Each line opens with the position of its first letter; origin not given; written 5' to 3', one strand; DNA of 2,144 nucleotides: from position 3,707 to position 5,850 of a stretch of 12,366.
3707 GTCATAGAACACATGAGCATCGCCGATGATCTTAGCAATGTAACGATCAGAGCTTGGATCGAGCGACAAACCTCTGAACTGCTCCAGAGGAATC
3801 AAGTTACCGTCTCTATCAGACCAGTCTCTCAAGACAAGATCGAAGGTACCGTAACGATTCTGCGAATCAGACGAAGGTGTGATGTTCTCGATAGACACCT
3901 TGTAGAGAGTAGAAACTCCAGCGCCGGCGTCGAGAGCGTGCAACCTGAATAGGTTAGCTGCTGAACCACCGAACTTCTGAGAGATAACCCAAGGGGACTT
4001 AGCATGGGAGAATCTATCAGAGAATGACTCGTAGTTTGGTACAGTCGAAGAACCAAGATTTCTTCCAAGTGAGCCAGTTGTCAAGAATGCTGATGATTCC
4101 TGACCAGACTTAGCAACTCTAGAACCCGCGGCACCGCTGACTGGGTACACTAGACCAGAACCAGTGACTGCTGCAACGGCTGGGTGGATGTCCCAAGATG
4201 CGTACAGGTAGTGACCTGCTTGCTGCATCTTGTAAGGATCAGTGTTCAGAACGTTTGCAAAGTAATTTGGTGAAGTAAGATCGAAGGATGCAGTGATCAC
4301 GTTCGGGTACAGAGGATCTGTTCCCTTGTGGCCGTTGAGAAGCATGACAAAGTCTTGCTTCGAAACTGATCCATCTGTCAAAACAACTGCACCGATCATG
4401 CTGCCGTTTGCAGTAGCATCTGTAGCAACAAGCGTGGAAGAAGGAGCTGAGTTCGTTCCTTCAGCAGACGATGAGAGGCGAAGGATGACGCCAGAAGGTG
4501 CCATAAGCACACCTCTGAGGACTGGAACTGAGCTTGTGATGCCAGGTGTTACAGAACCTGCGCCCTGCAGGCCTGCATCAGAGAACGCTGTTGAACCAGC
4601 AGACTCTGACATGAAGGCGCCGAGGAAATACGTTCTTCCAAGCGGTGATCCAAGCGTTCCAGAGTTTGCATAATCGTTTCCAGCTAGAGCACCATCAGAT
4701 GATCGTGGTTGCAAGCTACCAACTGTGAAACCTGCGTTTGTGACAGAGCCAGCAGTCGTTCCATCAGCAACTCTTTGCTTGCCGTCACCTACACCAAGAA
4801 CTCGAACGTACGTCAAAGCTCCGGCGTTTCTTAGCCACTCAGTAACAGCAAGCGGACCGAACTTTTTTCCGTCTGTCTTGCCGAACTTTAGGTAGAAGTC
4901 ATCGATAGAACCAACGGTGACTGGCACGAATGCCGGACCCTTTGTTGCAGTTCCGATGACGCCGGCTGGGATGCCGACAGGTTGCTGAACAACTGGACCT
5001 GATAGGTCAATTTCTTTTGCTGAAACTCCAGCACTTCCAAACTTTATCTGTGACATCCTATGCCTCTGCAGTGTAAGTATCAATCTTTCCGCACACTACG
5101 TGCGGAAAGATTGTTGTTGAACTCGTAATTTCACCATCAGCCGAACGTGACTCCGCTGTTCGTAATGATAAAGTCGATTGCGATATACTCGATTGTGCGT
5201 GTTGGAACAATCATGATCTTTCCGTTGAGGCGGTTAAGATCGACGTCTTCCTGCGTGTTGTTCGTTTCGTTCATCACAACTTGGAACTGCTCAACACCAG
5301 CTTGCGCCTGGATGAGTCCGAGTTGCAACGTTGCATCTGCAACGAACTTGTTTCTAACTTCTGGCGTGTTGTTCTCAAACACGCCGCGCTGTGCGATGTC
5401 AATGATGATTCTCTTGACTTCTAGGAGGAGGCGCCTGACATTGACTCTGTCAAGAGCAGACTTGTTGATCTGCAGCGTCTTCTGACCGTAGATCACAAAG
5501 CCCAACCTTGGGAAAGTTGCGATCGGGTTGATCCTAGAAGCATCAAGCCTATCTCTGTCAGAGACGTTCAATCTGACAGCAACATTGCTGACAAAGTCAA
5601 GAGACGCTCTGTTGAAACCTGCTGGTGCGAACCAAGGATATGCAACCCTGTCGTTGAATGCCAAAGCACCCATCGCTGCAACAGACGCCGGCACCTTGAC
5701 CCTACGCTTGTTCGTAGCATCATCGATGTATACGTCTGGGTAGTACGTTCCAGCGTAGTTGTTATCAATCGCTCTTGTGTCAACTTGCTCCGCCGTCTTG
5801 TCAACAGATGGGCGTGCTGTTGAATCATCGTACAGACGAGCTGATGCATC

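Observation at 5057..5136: Perfect 14-bp stem-loop in the 80-nt spacer between the two sheath paralogs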

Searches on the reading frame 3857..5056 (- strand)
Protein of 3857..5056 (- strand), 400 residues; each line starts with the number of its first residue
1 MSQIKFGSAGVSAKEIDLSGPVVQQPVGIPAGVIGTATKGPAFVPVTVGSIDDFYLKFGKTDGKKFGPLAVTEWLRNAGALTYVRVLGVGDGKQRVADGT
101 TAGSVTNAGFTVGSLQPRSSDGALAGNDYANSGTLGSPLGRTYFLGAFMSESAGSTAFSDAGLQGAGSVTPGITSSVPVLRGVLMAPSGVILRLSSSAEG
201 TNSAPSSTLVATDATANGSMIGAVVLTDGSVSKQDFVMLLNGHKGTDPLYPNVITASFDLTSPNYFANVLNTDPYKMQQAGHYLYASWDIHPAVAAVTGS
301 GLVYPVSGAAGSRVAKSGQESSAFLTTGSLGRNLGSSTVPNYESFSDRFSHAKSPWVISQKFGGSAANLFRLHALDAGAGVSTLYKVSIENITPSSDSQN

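Call 38: find_related_loci(query=window:3857-5056:-, collection=metagenome_contigs, flank=2500)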
Query window:3857-5056:- (400 aa) in metagenome_contigs; peptide patterns used: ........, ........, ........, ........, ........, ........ (x = any residue, [..] = any of these).
404 stretches matched a pattern; 95 encode a relative of the query (tblastn E <= 1e-3); the best 80 are kept; 80 distinct loci.
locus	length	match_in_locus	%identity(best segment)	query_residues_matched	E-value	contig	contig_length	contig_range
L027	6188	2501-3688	78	1-400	0e+0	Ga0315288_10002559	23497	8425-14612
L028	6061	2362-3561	79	1-400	0e+0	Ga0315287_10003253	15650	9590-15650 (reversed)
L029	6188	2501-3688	76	1-400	0e+0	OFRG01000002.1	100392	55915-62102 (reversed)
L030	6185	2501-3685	76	1-400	0e+0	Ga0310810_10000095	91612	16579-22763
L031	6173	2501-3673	76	1-397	0e+0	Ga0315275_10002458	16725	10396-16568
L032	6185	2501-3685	73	1-400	0e+0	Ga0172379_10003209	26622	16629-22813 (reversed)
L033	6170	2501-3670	71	1-400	0e+0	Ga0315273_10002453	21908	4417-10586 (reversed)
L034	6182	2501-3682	71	1-400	0e+0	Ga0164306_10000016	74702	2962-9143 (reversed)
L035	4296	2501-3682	71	1-400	0e+0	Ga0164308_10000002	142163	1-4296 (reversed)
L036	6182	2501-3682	71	1-400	0e+0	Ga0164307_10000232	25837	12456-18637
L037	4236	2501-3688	70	1-400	0e+0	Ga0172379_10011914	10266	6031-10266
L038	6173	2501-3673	69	1-397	5e-180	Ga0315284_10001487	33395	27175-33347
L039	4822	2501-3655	70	1-397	0e+0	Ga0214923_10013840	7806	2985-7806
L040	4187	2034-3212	67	1-400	0e+0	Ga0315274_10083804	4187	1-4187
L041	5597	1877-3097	67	1-397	2e-175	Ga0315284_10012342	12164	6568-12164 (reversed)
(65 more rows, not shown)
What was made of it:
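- Tried and rejected: The single permitted metagenome scan, intended to find 85-95% relatives for a covariation test, returned nothing closer than 79% (call 38).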

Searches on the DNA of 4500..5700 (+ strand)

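Call 8: search_dna_similar(query=window:4500-5700:+, collection=phages, mode=distant, max_rows=40)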
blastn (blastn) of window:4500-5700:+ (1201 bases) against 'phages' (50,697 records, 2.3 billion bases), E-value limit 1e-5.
No match.
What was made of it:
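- Tried and rejected: A blastn search of the region against cultured phages found nothing (call 8).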
